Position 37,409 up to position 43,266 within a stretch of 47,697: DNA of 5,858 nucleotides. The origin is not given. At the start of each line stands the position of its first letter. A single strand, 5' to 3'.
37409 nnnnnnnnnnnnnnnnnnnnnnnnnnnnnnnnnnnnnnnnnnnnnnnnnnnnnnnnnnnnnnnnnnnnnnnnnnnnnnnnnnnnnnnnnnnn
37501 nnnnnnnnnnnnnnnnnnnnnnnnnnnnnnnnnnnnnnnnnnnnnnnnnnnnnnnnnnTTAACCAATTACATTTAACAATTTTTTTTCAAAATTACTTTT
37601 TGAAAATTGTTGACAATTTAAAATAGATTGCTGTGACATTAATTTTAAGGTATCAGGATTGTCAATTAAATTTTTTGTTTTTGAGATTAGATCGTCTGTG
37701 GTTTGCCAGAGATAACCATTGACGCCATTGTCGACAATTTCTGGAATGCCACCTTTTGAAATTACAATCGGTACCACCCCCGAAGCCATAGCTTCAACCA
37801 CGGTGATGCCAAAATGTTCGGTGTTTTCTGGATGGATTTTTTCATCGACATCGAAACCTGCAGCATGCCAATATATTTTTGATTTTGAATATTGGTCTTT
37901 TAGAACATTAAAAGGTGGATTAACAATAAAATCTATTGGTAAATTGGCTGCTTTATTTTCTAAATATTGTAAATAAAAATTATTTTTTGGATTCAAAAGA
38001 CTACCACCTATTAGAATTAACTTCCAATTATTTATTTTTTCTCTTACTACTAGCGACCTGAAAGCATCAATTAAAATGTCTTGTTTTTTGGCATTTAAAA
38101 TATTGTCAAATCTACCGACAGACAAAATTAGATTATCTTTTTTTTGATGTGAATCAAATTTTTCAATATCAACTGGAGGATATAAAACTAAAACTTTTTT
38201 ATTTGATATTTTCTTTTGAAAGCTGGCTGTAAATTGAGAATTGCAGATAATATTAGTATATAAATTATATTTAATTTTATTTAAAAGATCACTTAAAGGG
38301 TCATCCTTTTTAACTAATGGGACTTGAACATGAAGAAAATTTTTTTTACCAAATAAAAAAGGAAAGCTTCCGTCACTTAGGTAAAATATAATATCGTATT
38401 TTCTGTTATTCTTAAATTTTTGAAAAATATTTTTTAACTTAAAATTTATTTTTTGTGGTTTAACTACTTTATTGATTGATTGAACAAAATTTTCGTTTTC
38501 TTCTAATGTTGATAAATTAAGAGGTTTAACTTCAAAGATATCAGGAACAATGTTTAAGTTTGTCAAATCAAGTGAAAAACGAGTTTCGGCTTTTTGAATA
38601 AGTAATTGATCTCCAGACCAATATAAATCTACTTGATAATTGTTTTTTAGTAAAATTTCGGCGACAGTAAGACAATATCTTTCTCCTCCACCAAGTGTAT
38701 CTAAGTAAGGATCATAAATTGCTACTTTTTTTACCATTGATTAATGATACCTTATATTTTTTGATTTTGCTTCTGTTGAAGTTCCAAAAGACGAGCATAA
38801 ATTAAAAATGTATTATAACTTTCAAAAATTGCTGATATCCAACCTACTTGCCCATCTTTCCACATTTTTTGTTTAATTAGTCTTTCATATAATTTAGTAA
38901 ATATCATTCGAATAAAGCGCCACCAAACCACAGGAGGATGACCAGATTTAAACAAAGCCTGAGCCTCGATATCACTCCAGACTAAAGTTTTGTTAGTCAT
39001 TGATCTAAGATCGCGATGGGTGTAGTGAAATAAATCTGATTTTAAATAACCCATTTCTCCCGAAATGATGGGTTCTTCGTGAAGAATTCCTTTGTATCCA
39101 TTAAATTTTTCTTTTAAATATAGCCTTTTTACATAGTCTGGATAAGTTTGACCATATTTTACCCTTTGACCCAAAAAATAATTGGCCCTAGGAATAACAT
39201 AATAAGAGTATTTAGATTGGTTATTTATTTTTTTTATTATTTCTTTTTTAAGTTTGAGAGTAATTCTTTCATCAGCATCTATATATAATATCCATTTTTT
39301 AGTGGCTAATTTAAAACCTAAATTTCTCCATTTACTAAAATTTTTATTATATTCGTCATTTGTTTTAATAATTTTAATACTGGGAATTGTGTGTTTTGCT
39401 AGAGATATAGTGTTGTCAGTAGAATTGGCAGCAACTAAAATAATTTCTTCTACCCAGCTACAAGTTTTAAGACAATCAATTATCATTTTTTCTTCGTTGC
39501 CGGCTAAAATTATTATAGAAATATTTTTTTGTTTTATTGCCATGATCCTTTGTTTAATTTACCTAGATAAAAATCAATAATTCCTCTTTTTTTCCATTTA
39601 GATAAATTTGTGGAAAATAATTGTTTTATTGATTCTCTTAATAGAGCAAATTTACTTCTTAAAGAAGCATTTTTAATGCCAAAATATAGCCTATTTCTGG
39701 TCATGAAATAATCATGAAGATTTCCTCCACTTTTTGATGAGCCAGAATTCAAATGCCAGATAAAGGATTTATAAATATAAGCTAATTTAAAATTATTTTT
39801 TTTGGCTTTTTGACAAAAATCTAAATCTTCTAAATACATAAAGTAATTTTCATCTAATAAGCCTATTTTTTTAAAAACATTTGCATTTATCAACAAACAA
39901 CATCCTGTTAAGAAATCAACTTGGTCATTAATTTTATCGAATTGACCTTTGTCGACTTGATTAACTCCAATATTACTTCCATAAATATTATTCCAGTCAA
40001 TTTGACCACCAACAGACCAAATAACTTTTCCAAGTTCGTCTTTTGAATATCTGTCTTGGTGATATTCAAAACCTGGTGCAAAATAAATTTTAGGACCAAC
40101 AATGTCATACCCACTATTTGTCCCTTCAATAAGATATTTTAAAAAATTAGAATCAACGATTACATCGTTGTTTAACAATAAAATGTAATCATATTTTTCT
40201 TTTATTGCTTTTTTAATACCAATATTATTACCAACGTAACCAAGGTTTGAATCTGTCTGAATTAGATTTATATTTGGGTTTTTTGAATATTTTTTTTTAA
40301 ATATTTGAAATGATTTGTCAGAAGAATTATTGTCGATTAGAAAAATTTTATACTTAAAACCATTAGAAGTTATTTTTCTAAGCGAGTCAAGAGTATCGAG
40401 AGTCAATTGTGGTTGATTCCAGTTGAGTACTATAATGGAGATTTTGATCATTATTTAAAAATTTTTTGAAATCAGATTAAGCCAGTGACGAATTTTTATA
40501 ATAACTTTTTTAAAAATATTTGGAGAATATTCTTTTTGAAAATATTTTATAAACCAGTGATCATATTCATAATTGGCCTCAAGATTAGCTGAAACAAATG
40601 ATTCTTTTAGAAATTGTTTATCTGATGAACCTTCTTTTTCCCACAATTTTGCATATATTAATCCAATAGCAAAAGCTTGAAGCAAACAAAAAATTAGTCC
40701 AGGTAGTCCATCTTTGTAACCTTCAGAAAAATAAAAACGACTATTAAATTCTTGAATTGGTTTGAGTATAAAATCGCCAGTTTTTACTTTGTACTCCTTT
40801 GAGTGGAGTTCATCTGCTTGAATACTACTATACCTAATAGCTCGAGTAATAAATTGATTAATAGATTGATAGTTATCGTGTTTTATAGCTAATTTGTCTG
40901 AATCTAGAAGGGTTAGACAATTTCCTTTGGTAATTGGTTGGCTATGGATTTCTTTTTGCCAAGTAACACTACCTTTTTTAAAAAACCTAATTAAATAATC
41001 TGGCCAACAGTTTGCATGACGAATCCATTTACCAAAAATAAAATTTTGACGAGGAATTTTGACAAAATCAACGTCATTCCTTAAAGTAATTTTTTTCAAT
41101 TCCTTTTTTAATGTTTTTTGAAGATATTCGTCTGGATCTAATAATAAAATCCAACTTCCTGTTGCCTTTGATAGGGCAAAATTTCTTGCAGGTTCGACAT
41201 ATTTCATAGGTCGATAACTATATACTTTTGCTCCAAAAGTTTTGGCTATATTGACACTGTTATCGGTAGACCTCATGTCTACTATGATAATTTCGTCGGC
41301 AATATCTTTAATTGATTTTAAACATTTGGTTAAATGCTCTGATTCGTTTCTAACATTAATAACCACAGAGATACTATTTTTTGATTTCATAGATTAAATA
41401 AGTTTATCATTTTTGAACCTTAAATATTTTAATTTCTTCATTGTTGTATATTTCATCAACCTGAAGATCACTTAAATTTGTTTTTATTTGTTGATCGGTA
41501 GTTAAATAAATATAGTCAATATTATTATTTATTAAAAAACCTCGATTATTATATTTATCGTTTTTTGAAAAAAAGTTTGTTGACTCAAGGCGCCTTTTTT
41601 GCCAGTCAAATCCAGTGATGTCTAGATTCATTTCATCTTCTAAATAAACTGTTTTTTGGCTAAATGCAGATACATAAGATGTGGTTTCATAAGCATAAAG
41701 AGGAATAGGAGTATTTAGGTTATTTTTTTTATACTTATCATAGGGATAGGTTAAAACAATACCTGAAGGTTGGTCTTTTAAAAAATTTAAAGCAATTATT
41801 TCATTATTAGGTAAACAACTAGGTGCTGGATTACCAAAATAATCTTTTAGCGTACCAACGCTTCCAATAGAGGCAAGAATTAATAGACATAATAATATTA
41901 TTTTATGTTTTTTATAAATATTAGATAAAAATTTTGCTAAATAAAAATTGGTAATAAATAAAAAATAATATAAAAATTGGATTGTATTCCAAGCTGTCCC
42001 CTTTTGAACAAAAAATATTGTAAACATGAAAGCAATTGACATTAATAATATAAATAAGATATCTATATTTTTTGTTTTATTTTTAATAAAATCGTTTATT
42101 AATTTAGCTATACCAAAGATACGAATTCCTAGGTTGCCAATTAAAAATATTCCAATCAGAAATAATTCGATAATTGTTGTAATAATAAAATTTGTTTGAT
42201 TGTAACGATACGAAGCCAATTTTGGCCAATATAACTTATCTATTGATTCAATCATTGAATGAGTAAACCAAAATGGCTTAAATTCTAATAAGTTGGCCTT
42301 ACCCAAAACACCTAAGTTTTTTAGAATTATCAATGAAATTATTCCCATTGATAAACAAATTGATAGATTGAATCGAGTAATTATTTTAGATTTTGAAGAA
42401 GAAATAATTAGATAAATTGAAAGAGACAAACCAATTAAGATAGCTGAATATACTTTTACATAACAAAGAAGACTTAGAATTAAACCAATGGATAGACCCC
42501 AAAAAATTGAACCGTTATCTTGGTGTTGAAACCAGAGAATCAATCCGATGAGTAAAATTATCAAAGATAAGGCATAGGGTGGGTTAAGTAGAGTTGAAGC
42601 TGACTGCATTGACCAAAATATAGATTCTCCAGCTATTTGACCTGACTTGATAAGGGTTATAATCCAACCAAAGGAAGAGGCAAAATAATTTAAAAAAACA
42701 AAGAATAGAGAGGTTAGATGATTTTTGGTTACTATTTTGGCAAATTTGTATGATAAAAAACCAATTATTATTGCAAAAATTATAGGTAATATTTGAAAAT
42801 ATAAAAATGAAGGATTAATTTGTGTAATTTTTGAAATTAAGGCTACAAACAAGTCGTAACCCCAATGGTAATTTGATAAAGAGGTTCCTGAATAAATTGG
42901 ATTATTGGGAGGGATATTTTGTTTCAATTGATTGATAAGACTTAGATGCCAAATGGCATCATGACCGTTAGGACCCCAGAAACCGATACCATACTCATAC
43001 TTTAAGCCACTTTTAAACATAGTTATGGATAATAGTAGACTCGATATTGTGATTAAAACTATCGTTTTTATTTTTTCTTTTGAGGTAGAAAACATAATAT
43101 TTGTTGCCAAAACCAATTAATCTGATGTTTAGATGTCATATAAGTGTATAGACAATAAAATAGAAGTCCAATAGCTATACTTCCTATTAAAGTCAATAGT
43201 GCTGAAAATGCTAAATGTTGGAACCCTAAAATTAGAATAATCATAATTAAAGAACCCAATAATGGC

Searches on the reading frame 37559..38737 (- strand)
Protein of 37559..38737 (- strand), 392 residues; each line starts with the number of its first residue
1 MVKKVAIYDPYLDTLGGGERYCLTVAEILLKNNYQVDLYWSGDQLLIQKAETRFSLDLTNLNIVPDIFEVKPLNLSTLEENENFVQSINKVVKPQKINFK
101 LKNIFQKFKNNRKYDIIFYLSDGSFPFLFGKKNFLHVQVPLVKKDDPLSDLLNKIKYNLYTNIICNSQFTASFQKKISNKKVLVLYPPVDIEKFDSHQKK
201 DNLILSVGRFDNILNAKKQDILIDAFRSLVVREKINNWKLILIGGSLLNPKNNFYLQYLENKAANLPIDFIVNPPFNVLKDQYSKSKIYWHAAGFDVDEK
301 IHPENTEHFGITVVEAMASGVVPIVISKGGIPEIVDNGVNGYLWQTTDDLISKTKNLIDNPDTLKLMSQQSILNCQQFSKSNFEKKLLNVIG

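Call 10: search_protein_families(library=pfam, proteins=[window:37559-38737:-], max_evalue=0.01)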
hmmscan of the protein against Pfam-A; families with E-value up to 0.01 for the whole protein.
window:37559-38737:- (392 aa): 4 families
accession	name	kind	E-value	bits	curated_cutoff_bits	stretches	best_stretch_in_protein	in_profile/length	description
PF00534.26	Glycos_transf_1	-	3e-22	79.4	26.4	1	196-370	10-168/172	Glycosyl transferases group 1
PF13692.12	Glyco_trans_1_4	-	4.1e-17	63.2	27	1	203-360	3-142/142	Glycosyl transferases group 1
PF20706.3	GT4-conflict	-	6.9e-06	25.7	26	1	168-330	160-315/385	Family 4 Glycosyltransferase in conflict systems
PF13439.12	Glyco_transf_4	-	2.8e-05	24.7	28.5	1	16-193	2-170/170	Glycosyltransferase Family 4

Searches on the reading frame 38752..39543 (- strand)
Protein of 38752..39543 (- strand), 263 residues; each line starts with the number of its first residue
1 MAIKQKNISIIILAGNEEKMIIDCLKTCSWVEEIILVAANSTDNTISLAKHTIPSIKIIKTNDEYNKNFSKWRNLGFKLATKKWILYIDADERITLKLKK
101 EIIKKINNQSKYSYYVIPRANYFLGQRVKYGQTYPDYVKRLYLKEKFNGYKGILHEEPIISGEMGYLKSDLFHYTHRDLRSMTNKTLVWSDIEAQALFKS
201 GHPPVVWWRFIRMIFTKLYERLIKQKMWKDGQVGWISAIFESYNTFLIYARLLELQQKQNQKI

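Call 10: search_protein_families(library=pfam, proteins=[window:38752-39543:-], max_evalue=0.01)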
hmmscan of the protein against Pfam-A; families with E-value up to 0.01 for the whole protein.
window:38752-39543:- (263 aa): 3 families
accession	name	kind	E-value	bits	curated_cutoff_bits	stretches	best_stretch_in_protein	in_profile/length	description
PF00535.33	Glycos_transf_2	-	1.8e-14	54.4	23.3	1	9-164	1-156/168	Glycosyl transferase family 2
PF13704.12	Glyco_tranf_2_4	-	2.6e-05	25.1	27.5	1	30-96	17-86/98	Glycosyl transferase family 2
PF10111.15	Glyco_tranf_2_2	-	0.00015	21.8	27.3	1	11-104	3-104/276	Glycosyltransferase like family 2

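Call 52: search_protein_families(library=ncbifam, proteins=[window:38752-39543:-], max_evalue=0.00001)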
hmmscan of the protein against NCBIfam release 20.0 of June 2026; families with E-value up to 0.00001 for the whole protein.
window:38752-39543:- (263 aa): 3 families
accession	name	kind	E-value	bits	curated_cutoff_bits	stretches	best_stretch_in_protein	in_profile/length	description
TIGR04195.1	S_glycosyl_SunS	equivalog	2.2e-14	53.1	350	1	7-160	58-204/421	SunS family peptide S-glycosyltransferase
NF007482.0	PRK10073.1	equivalog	1.8e-09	37.1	423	1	4-104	4-108/334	glycosyltransferase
TIGR04283.1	glyco_like_mftF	equivalog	7.9e-09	35.4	182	1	8-111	1-103/221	TIGR04283 family arsenosugar biosynthesis glycosyltransferase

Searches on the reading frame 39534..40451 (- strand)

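Call 11: search_protein_families(library=pfam, proteins=[window:39534-40451:-], max_evalue=0.01)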
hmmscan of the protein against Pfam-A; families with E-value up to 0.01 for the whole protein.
window:39534-40451:- (305 aa): 3 families
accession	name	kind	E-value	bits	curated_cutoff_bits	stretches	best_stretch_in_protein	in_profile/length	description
PF00535.33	Glycos_transf_2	-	1.7e-16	61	23.3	1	5-196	1-167/168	Glycosyl transferase family 2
PF13641.12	Glyco_tranf_2_3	-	2.8e-14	54.1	27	1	4-236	3-214/230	Glycosyltransferase like family 2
PF13632.12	Glyco_trans_2_3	-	5.3e-05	23.6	27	1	89-260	1-144/198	Glycosyl transferase family group 2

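Call 52: search_protein_families(library=ncbifam, proteins=[window:39534-40451:-], max_evalue=0.00001)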
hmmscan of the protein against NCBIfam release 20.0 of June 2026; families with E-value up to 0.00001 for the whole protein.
window:39534-40451:- (305 aa): 2 families
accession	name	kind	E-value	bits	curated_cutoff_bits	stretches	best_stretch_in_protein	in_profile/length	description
TIGR01556.1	rhamnosyltran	subfamily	6.7e-16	58.3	200.55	1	33-122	21-112/281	rhamnosyltransferase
TIGR03937.1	PgaC_IcaA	equivalog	1.6e-10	40.6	422.3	1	3-111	46-150/407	poly-beta-1,6-N-acetyl-D-glucosamine synthase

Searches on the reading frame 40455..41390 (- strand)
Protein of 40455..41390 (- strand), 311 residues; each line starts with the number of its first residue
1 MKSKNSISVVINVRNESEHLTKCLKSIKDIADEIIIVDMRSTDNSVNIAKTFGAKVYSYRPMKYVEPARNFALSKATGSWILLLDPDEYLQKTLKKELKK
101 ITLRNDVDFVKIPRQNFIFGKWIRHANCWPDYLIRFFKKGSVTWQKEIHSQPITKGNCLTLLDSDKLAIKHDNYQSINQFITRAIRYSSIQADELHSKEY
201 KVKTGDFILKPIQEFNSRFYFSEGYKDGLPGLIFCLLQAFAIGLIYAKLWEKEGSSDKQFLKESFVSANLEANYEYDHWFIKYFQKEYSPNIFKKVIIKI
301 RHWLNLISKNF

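Call 11: search_protein_families(library=pfam, proteins=[window:40455-41390:-], max_evalue=0.01)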
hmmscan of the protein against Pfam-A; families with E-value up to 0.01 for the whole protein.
window:40455-41390:- (311 aa): 2 families
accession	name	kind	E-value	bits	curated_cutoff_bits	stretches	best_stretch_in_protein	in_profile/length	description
PF00535.33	Glycos_transf_2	-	6.1e-18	65.8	23.3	1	8-145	1-146/168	Glycosyl transferase family 2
PF13704.12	Glyco_tranf_2_4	-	0.00044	21.1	27.5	1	14-91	1-85/98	Glycosyl transferase family 2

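Call 52: search_protein_families(library=ncbifam, proteins=[window:40455-41390:-], max_evalue=0.00001)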
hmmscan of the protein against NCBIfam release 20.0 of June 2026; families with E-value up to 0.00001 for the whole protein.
window:40455-41390:- (311 aa): 6 families
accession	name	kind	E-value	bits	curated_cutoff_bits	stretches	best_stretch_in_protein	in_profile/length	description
NF007482.0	PRK10073.1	equivalog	9.5e-14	51.1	423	1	1-111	2-119/334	glycosyltransferase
TIGR04195.1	S_glycosyl_SunS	equivalog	4e-13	49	350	1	5-179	57-229/421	SunS family peptide S-glycosyltransferase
TIGR04283.1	glyco_like_mftF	equivalog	7.2e-12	45.4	182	1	7-102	1-97/221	TIGR04283 family arsenosugar biosynthesis glycosyltransferase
NF010496.0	PRK13915.1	equivalog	1.6e-08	34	262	1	2-60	28-92/307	glucosyl-3-phosphoglycerate synthase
NF038302.1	EPS_HpsE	equivalog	8.2e-06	25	300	0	8-92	4-101/307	hormogonium polysaccharide biosynthesis glycosyltransferase HpsE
NF045692.1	OglycostaseCruG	equivalog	9e-06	24.8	600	0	6-159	42-208/386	2'-O-glycosyltransferase CruG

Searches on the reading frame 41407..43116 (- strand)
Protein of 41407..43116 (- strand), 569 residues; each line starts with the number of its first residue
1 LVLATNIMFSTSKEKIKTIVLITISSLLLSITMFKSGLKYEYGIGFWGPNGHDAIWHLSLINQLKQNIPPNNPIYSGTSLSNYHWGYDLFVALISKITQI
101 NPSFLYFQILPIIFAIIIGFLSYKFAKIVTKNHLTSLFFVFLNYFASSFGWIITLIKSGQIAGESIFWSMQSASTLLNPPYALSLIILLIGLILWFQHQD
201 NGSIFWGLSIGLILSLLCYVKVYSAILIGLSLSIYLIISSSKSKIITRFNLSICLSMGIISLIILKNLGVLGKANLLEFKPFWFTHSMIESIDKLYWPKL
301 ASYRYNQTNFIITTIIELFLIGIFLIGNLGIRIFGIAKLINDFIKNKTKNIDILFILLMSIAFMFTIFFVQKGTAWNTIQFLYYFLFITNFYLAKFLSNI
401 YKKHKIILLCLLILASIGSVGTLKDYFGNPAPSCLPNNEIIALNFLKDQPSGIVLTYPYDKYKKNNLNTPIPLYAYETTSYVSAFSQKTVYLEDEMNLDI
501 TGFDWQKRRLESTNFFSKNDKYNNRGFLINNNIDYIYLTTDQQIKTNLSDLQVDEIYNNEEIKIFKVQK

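Call 11: search_protein_families(library=pfam, proteins=[window:41407-43116:-], max_evalue=0.01)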
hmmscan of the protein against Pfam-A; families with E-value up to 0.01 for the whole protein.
window:41407-43116:- (569 aa): 0 families

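Call 25: search_protein_families(library=pfam, proteins=[window:41407-43116:-], max_evalue=10)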
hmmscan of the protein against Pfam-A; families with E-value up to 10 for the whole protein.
window:41407-43116:- (569 aa): 1 family
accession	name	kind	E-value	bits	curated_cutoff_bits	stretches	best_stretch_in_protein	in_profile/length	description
PF09990.14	DUF2231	-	3.9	8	26.4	1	109-162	46-99/139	Predicted membrane protein (DUF2231)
